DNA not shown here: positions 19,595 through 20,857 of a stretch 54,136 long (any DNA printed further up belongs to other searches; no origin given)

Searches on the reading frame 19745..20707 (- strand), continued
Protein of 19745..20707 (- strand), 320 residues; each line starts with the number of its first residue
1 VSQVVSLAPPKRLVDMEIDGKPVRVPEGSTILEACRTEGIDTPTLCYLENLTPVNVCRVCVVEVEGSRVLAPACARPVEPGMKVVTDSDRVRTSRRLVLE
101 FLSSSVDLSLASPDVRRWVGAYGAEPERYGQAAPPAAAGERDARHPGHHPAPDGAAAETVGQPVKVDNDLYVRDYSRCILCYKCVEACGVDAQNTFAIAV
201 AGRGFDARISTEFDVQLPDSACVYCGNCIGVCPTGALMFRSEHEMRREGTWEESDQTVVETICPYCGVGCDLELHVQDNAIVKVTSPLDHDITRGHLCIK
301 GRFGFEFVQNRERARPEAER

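Call 10: find_related_loci(query=window:19745-20707:-, collection=genome_contigs, flank=7000)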
Query window:19745-20707:- (320 aa) in genome_contigs; peptide patterns used: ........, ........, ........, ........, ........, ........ (x = any residue, [..] = any of these).
600 stretches matched a pattern (row limit reached: there are more); 542 encode a relative of the query (tblastn E <= 1e-3); the best 80 are kept; 80 distinct loci.
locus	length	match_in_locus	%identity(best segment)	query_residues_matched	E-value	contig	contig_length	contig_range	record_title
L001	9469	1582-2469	87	1-320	6e-173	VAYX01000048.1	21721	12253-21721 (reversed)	MAG: Actinobacteria bacterium isolate AC_69 14_1009_16_40cm_scaffold_8601, whole genome shotgun sequence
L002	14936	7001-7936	80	5-316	1e-172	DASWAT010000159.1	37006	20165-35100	MAG TPA_asm: Actinomycetota bacterium isolate SMAG_U2663 k141_268119, whole genome shotgun sequence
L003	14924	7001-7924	80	4-311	5e-164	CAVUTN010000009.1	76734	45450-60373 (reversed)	MAG: uncultured Actinomycetes bacterium isolate MFD00962.bin.2.114 genome assembly, contig: contig_186223, whole genome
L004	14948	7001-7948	78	4-319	6e-163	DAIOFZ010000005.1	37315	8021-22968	MAG TPA_asm: Actinomycetota bacterium isolate CTOTU21649 NODE_133_length_37315_cov_5.647424, whole genome shotgun sequen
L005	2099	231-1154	80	4-311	4e-174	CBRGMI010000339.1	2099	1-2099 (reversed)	MAG TPA_asm: uncultured bacterium isolate SRR11839387_binner23_Refined_27 genome assembly, contig: ERZ27397406.42722, wh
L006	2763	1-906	77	10-311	2e-171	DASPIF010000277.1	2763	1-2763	MAG TPA_asm: Actinomycetota bacterium isolate SMAG_U11976 k141_902648, whole genome shotgun sequence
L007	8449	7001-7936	77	1-312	8e-162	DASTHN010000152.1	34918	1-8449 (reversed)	MAG TPA_asm: Actinomycetota bacterium isolate SMAG_U671 k141_431940, whole genome shotgun sequence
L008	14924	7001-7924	80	4-311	2e-161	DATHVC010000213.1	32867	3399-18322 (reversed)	MAG TPA_asm: Actinomycetota bacterium isolate SMAG_U16123 k141_332829, whole genome shotgun sequence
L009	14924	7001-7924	76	4-311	5e-161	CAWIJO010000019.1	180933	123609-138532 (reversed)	MAG: uncultured Actinomycetes bacterium isolate MFD04944.bin.1.104 genome assembly, contig: contig_42925, whole genome s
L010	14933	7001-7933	79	1-311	1e-160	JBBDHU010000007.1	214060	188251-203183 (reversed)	MAG: Actinomycetota bacterium isolate LejiaA_64_29 Lejia_A_97_length_214060_cov_17, whole genome shotgun sequence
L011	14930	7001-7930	75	1-310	3e-160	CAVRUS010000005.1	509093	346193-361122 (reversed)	MAG: uncultured Actinomycetota bacterium isolate MFD02840.bin.1.376 genome assembly, contig: contig_15057, whole genome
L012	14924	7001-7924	81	5-314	8e-160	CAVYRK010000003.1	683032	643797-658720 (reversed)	MAG: uncultured Actinomycetota bacterium isolate MFD06085.bin.2.1 genome assembly, contig: contig_25173, whole genome sh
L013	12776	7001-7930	75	1-310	9e-159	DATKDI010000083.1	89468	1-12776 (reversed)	MAG TPA_asm: Actinomycetota bacterium isolate SMAG_U14468 k141_770017, whole genome shotgun sequence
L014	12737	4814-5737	75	2-309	2e-158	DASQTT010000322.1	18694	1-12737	MAG TPA_asm: Actinomycetota bacterium isolate SMAG_U10942 k141_1455666, whole genome shotgun sequence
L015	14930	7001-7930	76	5-313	5e-158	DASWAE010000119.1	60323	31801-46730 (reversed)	MAG TPA_asm: Trebonia sp. isolate SMAG_U2647 k141_40975, whole genome shotgun sequence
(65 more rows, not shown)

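Call 14: search_protein_representatives(protein=window:19745-20707:-)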
Query: 320 residues. Proteins with E-value up to 0.001 (for the whole library): 15078; up to 1e-10: 7434; up to 1e-30: 958. The best 150 are listed.
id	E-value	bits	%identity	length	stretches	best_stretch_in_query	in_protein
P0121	5.2e-128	443.2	72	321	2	163-314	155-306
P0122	8.6e-114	396.4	75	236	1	14-250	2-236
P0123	3.4e-109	381.4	75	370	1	82-312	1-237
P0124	4.7e-105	367.7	64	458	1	35-315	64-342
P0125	3.2e-101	355.2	72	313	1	8-248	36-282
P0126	1.3e-99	349.9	68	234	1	83-310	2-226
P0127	4.4e-99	348.1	58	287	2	165-314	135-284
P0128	3.5e-98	345.2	73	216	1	98-311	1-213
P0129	5.0e-96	338.1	69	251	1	10-228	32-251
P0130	1.9e-94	332.9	58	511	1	10-311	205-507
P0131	9.1e-90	317.5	78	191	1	135-310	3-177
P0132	2.6e-85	302.8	77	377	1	145-311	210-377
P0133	6.3e-85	301.6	75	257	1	139-313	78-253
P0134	1.6e-84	300.2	69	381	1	16-216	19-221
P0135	2.5e-84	299.6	41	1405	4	170-313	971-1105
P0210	4.4e-56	206.8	40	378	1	17-317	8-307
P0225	7.5e-53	196.2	39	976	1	18-314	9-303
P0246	4.1e-49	183.9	38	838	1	18-316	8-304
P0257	4.1e-48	180.6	45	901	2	168-314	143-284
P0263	1.2e-47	179.1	43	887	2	166-314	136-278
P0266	1.9e-47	178.4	47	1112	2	172-316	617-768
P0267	2.6e-47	178.0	45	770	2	168-314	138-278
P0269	3.4e-47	177.6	39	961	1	15-314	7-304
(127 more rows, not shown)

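Call 15: search_solved_structures(query=window:19745-20707:-, max_evalue=0.00001, show_alignments=2)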
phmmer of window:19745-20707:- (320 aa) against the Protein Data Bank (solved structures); distinct sequences matched with E-value up to 0.00001: 80 (the best 60 are shown).
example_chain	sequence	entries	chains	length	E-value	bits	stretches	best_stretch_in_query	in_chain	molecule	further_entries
6tg9_A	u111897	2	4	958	7.3e-48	166.6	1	14-314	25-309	Formate dehydrogenase subunit alpha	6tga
9wxb_B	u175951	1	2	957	7.4e-47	163.3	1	14-314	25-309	Formate dehydrogenase alpha subunit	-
7q4v_A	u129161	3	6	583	3.9e-39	137.9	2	14-105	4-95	Iron hydrogenase HydA1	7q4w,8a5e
7t2r_A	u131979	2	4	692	7.2e-39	137.1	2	171-314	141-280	NiFe hydrogenase subunit A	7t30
9bov_A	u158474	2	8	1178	5.2e-38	134.2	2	172-314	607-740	Molybdopterin oxidoreductase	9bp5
8oh5_C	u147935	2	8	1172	8.1e-38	133.6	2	166-313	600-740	Formate dehydrogenase-O, major subunit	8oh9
7e5z_A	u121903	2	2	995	3.1e-36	128.4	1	13-313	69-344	Formate dehydrogenase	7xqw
7vw6_A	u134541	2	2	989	3.1e-36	128.4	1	13-313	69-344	Formate dehydrogenase | Tungsten-containing formate dehydrogenase alpha subunit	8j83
8a6t_A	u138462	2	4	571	2.4e-34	122.2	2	167-281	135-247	Electron bifurcating hydrogenase subunit HydA1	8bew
9f5x_C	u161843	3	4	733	9.6e-29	103.8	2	9-104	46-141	NADH:ubiquinone oxidoreductase 78 kDa subunit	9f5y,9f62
7p5h_A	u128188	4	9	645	2e-28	102.8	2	167-278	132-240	Fe-hydrogenase, subunit alpha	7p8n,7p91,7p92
6x89_S1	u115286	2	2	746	6.9e-28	101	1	6-105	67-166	NADH dehydrogenase [ubiquinone] iron-sulfur protein 1, mitochondrial | NDUS1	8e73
7arc_G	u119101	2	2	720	1.4e-27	99.9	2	9-104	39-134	75 kDa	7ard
7ar7_G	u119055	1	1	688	3.8e-27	98.5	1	7-312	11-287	NADH dehydrogenase [ubiquinone] iron-sulfur protein 1, mitochondrial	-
7a23_C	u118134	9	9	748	4.7e-27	98.2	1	7-312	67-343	75kDa | NADH dehydrogenase [ubiquinone] iron-sulfur protein 1, mitochondrial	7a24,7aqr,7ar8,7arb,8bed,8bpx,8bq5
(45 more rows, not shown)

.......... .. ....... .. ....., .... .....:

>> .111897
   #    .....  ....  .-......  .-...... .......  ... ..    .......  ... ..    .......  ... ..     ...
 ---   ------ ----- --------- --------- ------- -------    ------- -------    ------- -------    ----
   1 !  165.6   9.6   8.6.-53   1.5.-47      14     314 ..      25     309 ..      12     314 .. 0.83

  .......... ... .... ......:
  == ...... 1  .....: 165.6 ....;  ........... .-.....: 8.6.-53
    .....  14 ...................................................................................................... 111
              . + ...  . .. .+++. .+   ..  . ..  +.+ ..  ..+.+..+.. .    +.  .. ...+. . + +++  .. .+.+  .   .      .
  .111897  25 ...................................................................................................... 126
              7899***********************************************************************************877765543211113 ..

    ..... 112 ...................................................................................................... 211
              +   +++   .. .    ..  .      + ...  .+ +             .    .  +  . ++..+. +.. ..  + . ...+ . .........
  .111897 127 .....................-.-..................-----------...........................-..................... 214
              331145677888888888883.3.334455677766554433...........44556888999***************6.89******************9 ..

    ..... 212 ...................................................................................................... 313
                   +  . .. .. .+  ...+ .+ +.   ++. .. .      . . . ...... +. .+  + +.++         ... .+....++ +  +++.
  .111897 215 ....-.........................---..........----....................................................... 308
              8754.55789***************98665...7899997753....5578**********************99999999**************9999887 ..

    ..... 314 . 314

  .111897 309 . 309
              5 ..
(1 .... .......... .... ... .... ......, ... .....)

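Call 46: find_encoding_contigs(protein=P0210, flank=6000, max_places=2)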
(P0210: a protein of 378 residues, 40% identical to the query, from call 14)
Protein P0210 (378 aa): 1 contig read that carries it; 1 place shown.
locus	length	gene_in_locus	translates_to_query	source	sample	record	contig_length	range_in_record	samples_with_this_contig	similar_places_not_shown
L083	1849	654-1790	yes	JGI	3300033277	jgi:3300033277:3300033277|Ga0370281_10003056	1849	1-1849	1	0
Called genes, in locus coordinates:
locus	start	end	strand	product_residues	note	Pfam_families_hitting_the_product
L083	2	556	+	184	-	?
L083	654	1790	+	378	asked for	PF13510:Fer2_4, PF13237:Fer4_10, PF22117:Fer4_Nqo3, PF12838:Fer4_7, PF13183:Fer4_8 (weak), PF13187:Fer4_9 (weak), PF04879:Molybdop_Fe4S4, PF00384:Molybdopterin, +3 more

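Call 59: search_protein_families(library=pfam, proteins=[P0225, P0269, P0257, P0263, P0246, P0267, P0135, P0266], max_evalue=0.000001)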
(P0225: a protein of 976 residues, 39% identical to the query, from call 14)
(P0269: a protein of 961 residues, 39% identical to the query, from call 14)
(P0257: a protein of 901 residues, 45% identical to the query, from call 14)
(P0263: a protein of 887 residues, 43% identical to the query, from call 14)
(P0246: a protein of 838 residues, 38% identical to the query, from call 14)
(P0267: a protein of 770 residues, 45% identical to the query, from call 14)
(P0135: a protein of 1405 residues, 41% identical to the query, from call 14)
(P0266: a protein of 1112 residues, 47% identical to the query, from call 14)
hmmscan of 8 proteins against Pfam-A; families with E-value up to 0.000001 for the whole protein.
P0225 (976 aa): 7 families
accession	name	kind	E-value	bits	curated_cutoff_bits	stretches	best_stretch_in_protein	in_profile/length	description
PF00384.28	Molybdopterin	-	1.8e-48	165.8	24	1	302-700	1-352/353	Molybdopterin oxidoreductase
PF01257.25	2Fe-2S_thioredx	-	7.7e-45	152.7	24.8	1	826-969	1-144/145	Thioredoxin-like [2Fe-2S] ferredoxin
PF04879.21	Molybdop_Fe4S4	-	1.2e-17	64.1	22.7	1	246-298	2-54/55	Molybdopterin oxidoreductase Fe4S4 domain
PF13510.11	Fer2_4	-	1.1e-14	54.7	22.8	1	8-79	7-81/82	2Fe-2S iron-sulfur cluster binding domain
PF12838.12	Fer4_7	-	4.4e-10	40.3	27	1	172-230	1-52/52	4Fe-4S dicluster domain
PF22117.2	Fer4_Nqo3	-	2.4e-09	37.7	27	1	164-231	2-66/67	NADH-quinone oxidoreductase subunit 3, ferredoxin-like domain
PF00111.32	Fer2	-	5.5e-07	29.9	21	0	8-57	2-49/77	2Fe-2S iron-sulfur cluster binding domain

P0269 (961 aa): 9 families
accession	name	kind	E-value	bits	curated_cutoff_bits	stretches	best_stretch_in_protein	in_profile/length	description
PF01257.25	2Fe-2S_thioredx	-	3.7e-44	150.5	24.8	1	813-957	1-145/145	Thioredoxin-like [2Fe-2S] ferredoxin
PF00384.28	Molybdopterin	-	1.6e-40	139.7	24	1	303-685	1-352/353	Molybdopterin oxidoreductase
PF13510.11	Fer2_4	-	4.5e-18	65.5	22.8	1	5-80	3-81/82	2Fe-2S iron-sulfur cluster binding domain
PF04879.21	Molybdop_Fe4S4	-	2e-12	47.3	22.7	1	247-299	2-54/55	Molybdopterin oxidoreductase Fe4S4 domain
PF00037.32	Fer4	-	1.2e-10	41.1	21.1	0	212-232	3-23/24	4Fe-4S binding domain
PF12838.12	Fer4_7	-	7.1e-09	36.4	27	1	173-231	1-52/52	4Fe-4S dicluster domain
PF22117.2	Fer4_Nqo3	-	1.2e-07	32.2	27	1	165-232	2-66/67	NADH-quinone oxidoreductase subunit 3, ferredoxin-like domain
PF00111.32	Fer2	-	3.1e-07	30.7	21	1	10-58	3-49/77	2Fe-2S iron-sulfur cluster binding domain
PF13187.11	Fer4_9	-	4.1e-07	30.4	27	0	217-257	2-41/52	4Fe-4S dicluster domain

P0257 (901 aa): 7 families
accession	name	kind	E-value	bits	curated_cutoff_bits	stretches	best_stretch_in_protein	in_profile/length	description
PF00384.28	Molybdopterin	-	7.2e-69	232.9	24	1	283-705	1-352/353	Molybdopterin oxidoreductase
PF01568.27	Molydop_binding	-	2.4e-22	79.5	26.8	1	786-891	1-108/110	Molydopterin dinucleotide binding domain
PF04879.21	Molybdop_Fe4S4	-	4.6e-22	78.2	22.7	1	228-280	3-55/55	Molybdopterin oxidoreductase Fe4S4 domain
PF13510.11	Fer2_4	-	2.2e-15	56.9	22.8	1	6-80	4-81/82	2Fe-2S iron-sulfur cluster binding domain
PF10588.14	NADH-G_4Fe-4S_3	-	1.6e-12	47.1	27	1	87-123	1-37/40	NADH-ubiquinone oxidoreductase-G iron-sulfur binding region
PF22117.2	Fer4_Nqo3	-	1.8e-10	41.3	27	1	144-212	2-66/67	NADH-quinone oxidoreductase subunit 3, ferredoxin-like domain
PF12838.12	Fer4_7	-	7.1e-07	30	27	0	152-211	1-52/52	4Fe-4S dicluster domain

P0263 (887 aa): 8 families
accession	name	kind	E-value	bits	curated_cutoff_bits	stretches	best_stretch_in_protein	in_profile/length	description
PF00384.28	Molybdopterin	-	6e-67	226.6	24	1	277-705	1-353/353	Molybdopterin oxidoreductase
PF13510.11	Fer2_4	-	4.1e-18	65.6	22.8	1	3-78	3-81/82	2Fe-2S iron-sulfur cluster binding domain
PF10588.14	NADH-G_4Fe-4S_3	-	6.7e-18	64.4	27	1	85-122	1-38/40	NADH-ubiquinone oxidoreductase-G iron-sulfur binding region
PF04879.21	Molybdop_Fe4S4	-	4e-16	59.2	22.7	1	221-273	2-54/55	Molybdopterin oxidoreductase Fe4S4 domain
PF01568.27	Molydop_binding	-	8e-15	55.3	26.8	1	790-872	1-82/110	Molydopterin dinucleotide binding domain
PF22117.2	Fer4_Nqo3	-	3.5e-12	46.7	27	1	139-207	2-67/67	NADH-quinone oxidoreductase subunit 3, ferredoxin-like domain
PF12838.12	Fer4_7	-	3.9e-08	34.1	27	1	147-205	1-52/52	4Fe-4S dicluster domain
PF00111.32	Fer2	-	7.4e-07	29.5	21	0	7-57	2-50/77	2Fe-2S iron-sulfur cluster binding domain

P0246 (838 aa): 8 families
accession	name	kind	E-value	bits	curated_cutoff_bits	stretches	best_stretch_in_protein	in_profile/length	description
PF00384.28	Molybdopterin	-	8.2e-46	157.1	24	1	301-671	1-351/353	Molybdopterin oxidoreductase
PF04879.21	Molybdop_Fe4S4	-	8.5e-18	64.5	22.7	1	245-298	2-55/55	Molybdopterin oxidoreductase Fe4S4 domain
PF13510.11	Fer2_4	-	9.1e-17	61.3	22.8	1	6-78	6-81/82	2Fe-2S iron-sulfur cluster binding domain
PF01257.25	2Fe-2S_thioredx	-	7.9e-13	48.9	24.8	1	779-837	2-60/145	Thioredoxin-like [2Fe-2S] ferredoxin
PF12838.12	Fer4_7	-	1.9e-08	35.1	27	1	171-229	1-52/52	4Fe-4S dicluster domain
PF10588.14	NADH-G_4Fe-4S_3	-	6.8e-07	29.2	27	0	127-146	19-38/40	NADH-ubiquinone oxidoreductase-G iron-sulfur binding region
PF22117.2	Fer4_Nqo3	-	7.5e-07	29.7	27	0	163-230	2-66/67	NADH-quinone oxidoreductase subunit 3, ferredoxin-like domain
PF00111.32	Fer2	-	8.9e-07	29.2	21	1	6-57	1-50/77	2Fe-2S iron-sulfur cluster binding domain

P0267 (770 aa): 8 families
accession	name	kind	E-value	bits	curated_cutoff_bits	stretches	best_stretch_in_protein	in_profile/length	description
PF00384.28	Molybdopterin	-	6.4e-74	249.5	24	1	277-701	1-352/353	Molybdopterin oxidoreductase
PF04879.21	Molybdop_Fe4S4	-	6.6e-16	58.5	22.7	1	221-272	2-53/55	Molybdopterin oxidoreductase Fe4S4 domain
PF13510.11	Fer2_4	-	6.7e-16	58.6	22.8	1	7-78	6-80/82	2Fe-2S iron-sulfur cluster binding domain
PF10588.14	NADH-G_4Fe-4S_3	-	2.5e-12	46.6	27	1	86-123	1-38/40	NADH-ubiquinone oxidoreductase-G iron-sulfur binding region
PF12838.12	Fer4_7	-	3.4e-10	40.7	27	1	147-205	1-52/52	4Fe-4S dicluster domain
PF00037.32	Fer4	-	1.2e-08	34.8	21.1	0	189-206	6-23/24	4Fe-4S binding domain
PF22117.2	Fer4_Nqo3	-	3.5e-07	30.7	27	1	139-206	2-66/67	NADH-quinone oxidoreductase subunit 3, ferredoxin-like domain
PF13237.11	Fer4_10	-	6.2e-07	29.7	25.5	1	141-202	2-53/53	4Fe-4S dicluster domain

P0135 (1405 aa): 11 families
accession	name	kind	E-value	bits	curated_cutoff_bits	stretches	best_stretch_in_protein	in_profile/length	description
PF00384.28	Molybdopterin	-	4.2e-122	408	24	3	272-677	1-352/353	Molybdopterin oxidoreductase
PF13510.11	Fer2_4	-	8.4e-42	141.6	22.8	2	835-909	4-81/82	2Fe-2S iron-sulfur cluster binding domain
PF10588.14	NADH-G_4Fe-4S_3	-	1.2e-36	124.4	27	2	83-122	1-40/40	NADH-ubiquinone oxidoreductase-G iron-sulfur binding region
PF22117.2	Fer4_Nqo3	-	3.1e-26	91.8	27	2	971-1035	3-67/67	NADH-quinone oxidoreductase subunit 3, ferredoxin-like domain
PF04879.21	Molybdop_Fe4S4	-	5.9e-25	87.4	22.7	2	215-269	1-55/55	Molybdopterin oxidoreductase Fe4S4 domain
PF01568.27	Molydop_binding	-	4.9e-19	68.8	26.8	1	725-820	2-99/110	Molydopterin dinucleotide binding domain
PF00037.32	Fer4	-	1.9e-15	56.4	21.1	0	1018-1035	7-24/24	4Fe-4S binding domain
PF12838.12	Fer4_7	-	4.5e-15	56.3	27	2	978-1033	1-52/52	4Fe-4S dicluster domain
PF14697.11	Fer4_21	-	8.8e-11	42.2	35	1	975-1033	4-56/59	4Fe-4S dicluster domain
PF12837.12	Fer4_6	-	2.8e-09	36.9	25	0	972-991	2-21/24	4Fe-4S binding domain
PF13237.11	Fer4_10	-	1.2e-07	32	25.5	0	139-197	2-53/53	4Fe-4S dicluster domain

P0266 (1112 aa): 13 families
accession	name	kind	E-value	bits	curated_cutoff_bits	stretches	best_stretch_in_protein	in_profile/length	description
PF07992.20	Pyr_redox_2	-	1.7e-37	129.9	26.1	2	192-492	1-291/291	Pyridine nucleotide-disulphide oxidoreductase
PF00384.28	Molybdopterin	-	2.6e-25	89.7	24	2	953-1036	256-337/353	Molybdopterin oxidoreductase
PF14691.11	Fer4_20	-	5.2e-19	68.6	25.8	1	98-176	29-110/113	Dihydroprymidine dehydrogenase domain II, 4Fe-4S cluster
PF13510.11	Fer2_4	-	5.5e-15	55.6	22.8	1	3-75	6-81/82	2Fe-2S iron-sulfur cluster binding domain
PF00070.33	Pyr_redox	-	1.5e-13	51.5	22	0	193-227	1-35/82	Pyridine nucleotide-disulphide oxidoreductase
PF04879.21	Molybdop_Fe4S4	-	1.5e-11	44.5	22.7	1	706-761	3-54/55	Molybdopterin oxidoreductase Fe4S4 domain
PF13738.12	Pyr_redox_3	-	6.3e-11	42.5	30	0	276-360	121-198/305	Pyridine nucleotide-disulphide oxidoreductase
PF22117.2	Fer4_Nqo3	-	2.3e-09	37.7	27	1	614-681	2-66/67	NADH-quinone oxidoreductase subunit 3, ferredoxin-like domain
PF13450.12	NAD_binding_8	-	7.2e-09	36.2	21.9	1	196-231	1-36/68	NAD(P)-binding Rossmann-like domain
PF01266.30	DAO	-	4.2e-08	33.5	27.9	1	193-227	1-35/353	FAD dependent oxidoreductase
PF12831.13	FAD_oxidored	-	1e-07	32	27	0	194-230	2-38/416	FAD dependent oxidoreductase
PF12838.12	Fer4_7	-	3.5e-07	31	27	1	622-680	1-52/52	4Fe-4S dicluster domain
PF01262.27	AlaDh_PNT_C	-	5.2e-07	29.7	23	0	192-224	29-61/214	Alanine dehydrogenase/PNT, C-terminal domain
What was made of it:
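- Tried and rejected: P0225, P0269 and P0246 are NuoG-like/NuoE fusions, not formate dehydrogenases (call 59).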
